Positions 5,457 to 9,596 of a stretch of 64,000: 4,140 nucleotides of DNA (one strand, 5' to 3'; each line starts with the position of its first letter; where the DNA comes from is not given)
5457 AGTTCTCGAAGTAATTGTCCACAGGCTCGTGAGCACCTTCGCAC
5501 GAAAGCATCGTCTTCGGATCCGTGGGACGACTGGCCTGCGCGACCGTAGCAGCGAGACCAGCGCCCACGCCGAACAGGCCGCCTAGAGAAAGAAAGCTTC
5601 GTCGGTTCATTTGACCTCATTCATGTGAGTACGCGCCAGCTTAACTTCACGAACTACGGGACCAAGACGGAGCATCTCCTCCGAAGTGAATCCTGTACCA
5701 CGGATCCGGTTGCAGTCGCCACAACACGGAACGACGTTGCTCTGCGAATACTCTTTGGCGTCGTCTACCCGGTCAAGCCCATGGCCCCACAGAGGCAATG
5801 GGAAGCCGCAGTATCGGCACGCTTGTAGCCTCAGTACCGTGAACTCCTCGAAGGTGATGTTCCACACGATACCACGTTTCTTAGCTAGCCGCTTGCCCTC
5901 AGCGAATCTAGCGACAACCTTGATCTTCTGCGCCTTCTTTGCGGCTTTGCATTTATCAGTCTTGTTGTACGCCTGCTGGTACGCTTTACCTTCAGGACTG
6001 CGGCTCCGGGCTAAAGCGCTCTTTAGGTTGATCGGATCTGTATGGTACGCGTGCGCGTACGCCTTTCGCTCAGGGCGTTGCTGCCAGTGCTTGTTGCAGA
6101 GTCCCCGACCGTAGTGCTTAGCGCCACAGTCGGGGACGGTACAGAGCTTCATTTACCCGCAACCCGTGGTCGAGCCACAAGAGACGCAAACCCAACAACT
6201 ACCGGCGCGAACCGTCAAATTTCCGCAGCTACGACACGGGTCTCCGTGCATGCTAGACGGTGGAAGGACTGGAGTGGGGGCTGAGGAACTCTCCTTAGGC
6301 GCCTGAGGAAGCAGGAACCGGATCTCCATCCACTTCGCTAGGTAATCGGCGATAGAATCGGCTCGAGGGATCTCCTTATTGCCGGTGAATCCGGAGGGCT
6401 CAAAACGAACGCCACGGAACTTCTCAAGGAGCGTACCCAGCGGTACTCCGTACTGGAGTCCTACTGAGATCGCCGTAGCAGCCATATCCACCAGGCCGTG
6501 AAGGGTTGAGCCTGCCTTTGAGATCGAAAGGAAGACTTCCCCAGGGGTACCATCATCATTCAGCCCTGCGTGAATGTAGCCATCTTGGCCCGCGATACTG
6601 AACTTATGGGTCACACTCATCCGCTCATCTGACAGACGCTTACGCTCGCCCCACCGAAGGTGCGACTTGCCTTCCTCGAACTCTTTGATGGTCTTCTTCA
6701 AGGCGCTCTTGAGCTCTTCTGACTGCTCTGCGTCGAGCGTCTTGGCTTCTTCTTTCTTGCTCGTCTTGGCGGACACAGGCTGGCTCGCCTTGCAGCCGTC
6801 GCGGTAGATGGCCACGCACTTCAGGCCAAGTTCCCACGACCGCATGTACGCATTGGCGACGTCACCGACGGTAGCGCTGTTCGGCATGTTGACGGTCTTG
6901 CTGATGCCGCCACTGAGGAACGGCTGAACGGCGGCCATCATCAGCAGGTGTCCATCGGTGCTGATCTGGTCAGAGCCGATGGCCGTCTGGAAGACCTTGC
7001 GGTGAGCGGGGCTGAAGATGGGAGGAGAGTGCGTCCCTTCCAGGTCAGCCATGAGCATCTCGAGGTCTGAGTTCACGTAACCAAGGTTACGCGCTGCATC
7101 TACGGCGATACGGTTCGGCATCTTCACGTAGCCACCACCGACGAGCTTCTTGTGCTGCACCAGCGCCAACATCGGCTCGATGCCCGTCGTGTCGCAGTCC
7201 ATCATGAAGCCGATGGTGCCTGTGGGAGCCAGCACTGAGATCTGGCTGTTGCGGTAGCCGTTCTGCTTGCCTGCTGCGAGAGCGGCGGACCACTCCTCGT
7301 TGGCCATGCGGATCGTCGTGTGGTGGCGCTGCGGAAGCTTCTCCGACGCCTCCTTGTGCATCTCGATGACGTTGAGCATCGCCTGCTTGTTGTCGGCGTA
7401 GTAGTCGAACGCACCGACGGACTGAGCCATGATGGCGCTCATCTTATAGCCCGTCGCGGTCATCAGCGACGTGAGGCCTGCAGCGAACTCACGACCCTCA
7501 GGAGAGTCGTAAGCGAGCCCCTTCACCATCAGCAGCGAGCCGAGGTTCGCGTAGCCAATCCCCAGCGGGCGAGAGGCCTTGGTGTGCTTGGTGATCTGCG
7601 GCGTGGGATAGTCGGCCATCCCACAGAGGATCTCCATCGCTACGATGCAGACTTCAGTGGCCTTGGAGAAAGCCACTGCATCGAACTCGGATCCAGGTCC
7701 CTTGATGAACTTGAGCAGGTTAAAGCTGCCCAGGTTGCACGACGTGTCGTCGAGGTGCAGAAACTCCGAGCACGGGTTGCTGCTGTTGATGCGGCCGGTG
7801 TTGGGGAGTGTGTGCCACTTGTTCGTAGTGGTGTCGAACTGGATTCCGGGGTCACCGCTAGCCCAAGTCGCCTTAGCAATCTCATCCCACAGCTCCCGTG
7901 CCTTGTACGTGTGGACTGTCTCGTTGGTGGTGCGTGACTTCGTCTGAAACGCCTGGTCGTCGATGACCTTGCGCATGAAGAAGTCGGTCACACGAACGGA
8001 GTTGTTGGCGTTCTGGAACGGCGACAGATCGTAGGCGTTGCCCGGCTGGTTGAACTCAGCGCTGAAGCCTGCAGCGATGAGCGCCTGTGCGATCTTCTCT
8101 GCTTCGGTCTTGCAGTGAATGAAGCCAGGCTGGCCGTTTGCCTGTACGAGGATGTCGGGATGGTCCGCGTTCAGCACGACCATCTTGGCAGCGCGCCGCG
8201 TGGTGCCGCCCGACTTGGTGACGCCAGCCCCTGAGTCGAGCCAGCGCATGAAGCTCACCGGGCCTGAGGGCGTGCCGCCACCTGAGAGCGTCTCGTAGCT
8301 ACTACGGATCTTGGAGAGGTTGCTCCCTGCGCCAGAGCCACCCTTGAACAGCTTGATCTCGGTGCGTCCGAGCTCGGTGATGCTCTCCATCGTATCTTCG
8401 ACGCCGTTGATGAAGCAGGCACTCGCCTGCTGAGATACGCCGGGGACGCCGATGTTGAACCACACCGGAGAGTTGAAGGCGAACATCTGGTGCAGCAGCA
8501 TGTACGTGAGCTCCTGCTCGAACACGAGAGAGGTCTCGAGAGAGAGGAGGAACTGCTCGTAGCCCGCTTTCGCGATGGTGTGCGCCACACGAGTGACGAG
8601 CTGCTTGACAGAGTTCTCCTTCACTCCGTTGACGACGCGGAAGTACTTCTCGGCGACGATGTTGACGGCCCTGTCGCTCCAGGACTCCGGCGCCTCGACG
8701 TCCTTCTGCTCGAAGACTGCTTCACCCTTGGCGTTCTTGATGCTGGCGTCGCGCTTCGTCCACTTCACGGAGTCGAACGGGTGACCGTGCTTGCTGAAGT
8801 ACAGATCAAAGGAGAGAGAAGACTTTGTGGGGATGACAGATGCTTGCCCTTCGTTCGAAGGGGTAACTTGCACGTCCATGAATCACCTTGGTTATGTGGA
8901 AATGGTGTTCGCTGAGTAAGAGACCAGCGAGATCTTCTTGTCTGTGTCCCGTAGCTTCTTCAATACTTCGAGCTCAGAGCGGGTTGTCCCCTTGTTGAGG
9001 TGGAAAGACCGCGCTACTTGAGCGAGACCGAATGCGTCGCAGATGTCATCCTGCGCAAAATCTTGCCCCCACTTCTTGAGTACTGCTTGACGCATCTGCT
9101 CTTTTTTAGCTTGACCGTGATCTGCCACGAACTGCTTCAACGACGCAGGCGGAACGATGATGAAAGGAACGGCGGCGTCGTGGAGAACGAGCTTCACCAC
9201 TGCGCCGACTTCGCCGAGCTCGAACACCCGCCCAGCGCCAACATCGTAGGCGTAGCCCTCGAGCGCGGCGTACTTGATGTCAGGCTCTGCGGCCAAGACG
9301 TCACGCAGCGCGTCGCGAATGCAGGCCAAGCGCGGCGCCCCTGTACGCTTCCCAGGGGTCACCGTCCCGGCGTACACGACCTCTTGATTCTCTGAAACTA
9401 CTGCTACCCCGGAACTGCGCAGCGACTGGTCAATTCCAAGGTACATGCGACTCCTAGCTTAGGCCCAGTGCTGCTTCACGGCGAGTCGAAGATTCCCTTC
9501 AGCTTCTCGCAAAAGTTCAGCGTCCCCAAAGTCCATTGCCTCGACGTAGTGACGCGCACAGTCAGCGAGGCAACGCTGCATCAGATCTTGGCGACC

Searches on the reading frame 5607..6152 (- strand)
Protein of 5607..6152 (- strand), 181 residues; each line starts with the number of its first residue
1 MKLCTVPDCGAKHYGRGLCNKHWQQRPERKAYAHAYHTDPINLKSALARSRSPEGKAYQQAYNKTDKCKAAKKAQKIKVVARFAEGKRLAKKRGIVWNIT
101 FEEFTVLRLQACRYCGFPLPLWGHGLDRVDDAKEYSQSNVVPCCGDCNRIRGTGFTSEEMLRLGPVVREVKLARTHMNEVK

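Call 10: search_protein_families(library=pfam, proteins=[window:5607-6152:-], max_evalue=0.01)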
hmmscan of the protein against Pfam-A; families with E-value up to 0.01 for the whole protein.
window:5607-6152:- (181 aa): 0 families

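Call 11: search_protein_families(library=phrogs, proteins=[window:5607-6152:-], max_evalue=0.001)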
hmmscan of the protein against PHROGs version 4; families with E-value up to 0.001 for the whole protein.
window:5607-6152:- (181 aa): 7 families
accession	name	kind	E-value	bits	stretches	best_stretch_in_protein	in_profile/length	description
phrog_1035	-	DNA, RNA and nucleotide metabolism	3.7e-17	64.1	1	23-167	90-226/271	endonuclease VII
phrog_3118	-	DNA, RNA and nucleotide metabolism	2.4e-12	47.9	1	73-152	9-97/287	HNH endonuclease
phrog_3322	-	DNA, RNA and nucleotide metabolism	3.3e-10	41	1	58-171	29-152/162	endonuclease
phrog_5351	-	DNA, RNA and nucleotide metabolism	4.5e-06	27.9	1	1-92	6-98/171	HNH endonuclease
phrog_1400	-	moron, auxiliary metabolic gene and host takeover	8.2e-06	26.8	1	73-159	3-93/251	Srd anti-sigma factor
phrog_1271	-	DNA, RNA and nucleotide metabolism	2.4e-05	24.9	0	2-37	38-73/361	HNH endonuclease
phrog_4592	-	moron, auxiliary metabolic gene and host takeover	5.7e-05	24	1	83-148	64-131/170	decoy of host sigma70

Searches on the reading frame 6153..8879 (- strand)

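Call 10: search_protein_families(library=pfam, proteins=[window:6153-8879:-], max_evalue=0.01)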
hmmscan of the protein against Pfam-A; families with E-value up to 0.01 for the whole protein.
window:6153-8879:- (908 aa): 4 families
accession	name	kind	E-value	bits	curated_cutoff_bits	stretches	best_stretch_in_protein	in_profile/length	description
PF02867.20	Ribonuc_red_lgC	-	1.6e-122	410.2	23.9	1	153-692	1-523/523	Ribonucleotide reductase, barrel domain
PF08471.15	Ribonuc_red_2_N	-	4.2e-15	56.2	27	2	51-82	1-32/103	Class II vitamin B12-dependent ribonucleotide reductase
PF12637.14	TSCPD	-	2.8e-10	40.8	22.8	1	766-852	13-85/88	TSCPD domain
PF00317.26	Ribonuc_red_lgN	-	1.9e-06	28.3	28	1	71-146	7-75/77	Ribonucleotide reductase, all-alpha domain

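Call 11: search_protein_families(library=phrogs, proteins=[window:6153-8879:-], max_evalue=0.001)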
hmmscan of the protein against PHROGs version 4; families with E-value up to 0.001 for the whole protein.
window:6153-8879:- (908 aa): 5 families
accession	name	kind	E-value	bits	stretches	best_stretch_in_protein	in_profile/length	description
phrog_84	-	DNA, RNA and nucleotide metabolism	2.6e-108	364.4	1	71-907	202-974/975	ribonucleoside-diphosphate reductase large subunit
phrog_3844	-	moron, auxiliary metabolic gene and host takeover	5.6e-28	99.1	1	377-688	158-426/451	NrdA-like aerobic NDP reductase large subunit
phrog_3987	-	DNA, RNA and nucleotide metabolism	1.5e-16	61.1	1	129-374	198-438/467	ribonucleotide reductase large subunit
phrog_367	-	DNA, RNA and nucleotide metabolism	1.5e-12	47.5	1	225-714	279-672/701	ribonucleotide reductase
phrog_6132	-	DNA, RNA and nucleotide metabolism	7.6e-06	26.4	1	123-201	187-264/530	ribonucleotide reductase large subunit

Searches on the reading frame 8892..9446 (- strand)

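Call 10: search_protein_families(library=pfam, proteins=[window:8892-9446:-], max_evalue=0.01)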
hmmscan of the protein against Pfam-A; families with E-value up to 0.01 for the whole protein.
window:8892-9446:- (184 aa): 1 family
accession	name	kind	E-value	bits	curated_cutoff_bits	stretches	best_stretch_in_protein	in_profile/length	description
PF02075.23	RuvC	-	2e-08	34.7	22.2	1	3-142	2-145/148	Crossover junction endodeoxyribonuclease RuvC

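Call 11: search_protein_families(library=phrogs, proteins=[window:8892-9446:-], max_evalue=0.001)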
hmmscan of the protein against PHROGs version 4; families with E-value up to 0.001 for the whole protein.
window:8892-9446:- (184 aa): 2 families
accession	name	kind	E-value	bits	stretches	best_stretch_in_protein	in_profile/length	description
phrog_159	-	DNA, RNA and nucleotide metabolism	4.6e-31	109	1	2-153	90-254/330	RuvC-like Holliday junction resolvase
phrog_1770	-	DNA, RNA and nucleotide metabolism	6.7e-12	46.7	1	1-149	5-151/158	Holliday junction resolvase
